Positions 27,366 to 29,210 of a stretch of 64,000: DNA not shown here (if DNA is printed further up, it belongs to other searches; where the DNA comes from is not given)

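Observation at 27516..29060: Hel308/Ski2-like helicase gene encoding only the C-terminal two-thirds (no RecA1 ATPase domain)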

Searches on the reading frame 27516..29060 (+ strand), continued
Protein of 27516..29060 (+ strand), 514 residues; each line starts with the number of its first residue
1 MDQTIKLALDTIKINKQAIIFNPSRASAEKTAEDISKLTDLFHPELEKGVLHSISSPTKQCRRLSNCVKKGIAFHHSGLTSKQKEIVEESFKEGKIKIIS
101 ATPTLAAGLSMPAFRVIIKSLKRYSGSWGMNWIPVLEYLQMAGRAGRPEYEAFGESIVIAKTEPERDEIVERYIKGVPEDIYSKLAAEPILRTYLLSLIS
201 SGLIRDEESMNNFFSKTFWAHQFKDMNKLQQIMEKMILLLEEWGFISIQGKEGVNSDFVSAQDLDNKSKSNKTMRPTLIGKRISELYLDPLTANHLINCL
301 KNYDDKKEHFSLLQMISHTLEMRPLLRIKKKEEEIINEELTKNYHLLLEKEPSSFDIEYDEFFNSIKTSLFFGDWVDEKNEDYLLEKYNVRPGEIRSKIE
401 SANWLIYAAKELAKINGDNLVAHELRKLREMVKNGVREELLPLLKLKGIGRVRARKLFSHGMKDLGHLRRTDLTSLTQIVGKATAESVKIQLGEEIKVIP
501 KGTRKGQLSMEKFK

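Call 69: fold_search(model_id=the predicted structure, library=pdb)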
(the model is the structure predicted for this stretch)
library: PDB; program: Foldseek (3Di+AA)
matches with E <= 10: 995; with E <= 0.001: 127
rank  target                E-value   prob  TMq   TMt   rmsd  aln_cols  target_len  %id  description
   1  2zj8                  1.6e-28  1.00  0.53  0.41  10.0       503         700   33  Archaeal DNA helicase Hjm apo state in form 2 (released 2009-02-10)
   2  9b15_B                3.1e-28  1.00  0.51  0.40   9.6       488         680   35  Superfamily 2 helicase Hel308 containing the beta-hairpin from DNA pol theta helicase-like domain (released 2025-03-19)
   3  9b15_A                3.2e-28  1.00  0.52  0.40   9.4       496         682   35  Superfamily 2 helicase Hel308 containing the beta-hairpin from DNA pol theta helicase-like domain (released 2025-03-19)
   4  2p6r_A                6.6e-28  1.00  0.53  0.41   9.3       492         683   35  Crystal structure of superfamily 2 helicase Hel308 in complex with unwound DNA (released 2007-06-12)
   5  2p6u                  2.6e-27  1.00  0.52  0.41   9.5       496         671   34  Apo structure of the Hel308 superfamily 2 helicase (released 2007-06-12)
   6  2zj5                  2.8e-26  1.00  0.51  0.40  10.0       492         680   32  Archaeal DNA helicase Hjm complexed with ADP in form 1 (released 2009-02-10)
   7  2va8_B                9.8e-26  1.00  0.51  0.39   9.2       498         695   32  DNA Repair Helicase Hel308 (released 2008-01-15)
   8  2va8_A                1.8e-25  1.00  0.52  0.40   9.2       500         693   32  DNA Repair Helicase Hel308 (released 2008-01-15)
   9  2zj2                  2.9e-24  1.00  0.48  0.39   9.4       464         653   34  Archaeal DNA helicase Hjm apo state in form 1 (released 2009-02-10)
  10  5a9f                  1.4e-18  1.00  0.41  0.29  12.2       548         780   21  Crystal structure of the Helicase domain of human DNA polymerase theta in complex with ADP (released 2015-12-16)
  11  9bh6_A                2.2e-18  1.00  0.42  0.30  11.8       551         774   21  Human DNA polymerase theta helicase domain tetramer in the apo form (released 2024-05-01)
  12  5a9j_C                2.8e-18  1.00  0.42  0.30  11.6       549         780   20  Crystal structure of the Helicase domain of human DNA polymerase theta, apo-form (released 2015-12-16)
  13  5a9j_A                3.2e-18  1.00  0.46  0.31  11.1       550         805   21  Crystal structure of the Helicase domain of human DNA polymerase theta, apo-form (released 2015-12-16)
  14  5a9j_B                4.0e-18  1.00  0.42  0.29  11.6       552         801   21  Crystal structure of the Helicase domain of human DNA polymerase theta, apo-form (released 2015-12-16)
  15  9bpa_A                7.8e-18  1.00  0.45  0.33  11.5       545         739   21  Human DNA polymerase theta helicase domain in complex with inhibitor AB25583, tetramer form (released 2024-08-28)
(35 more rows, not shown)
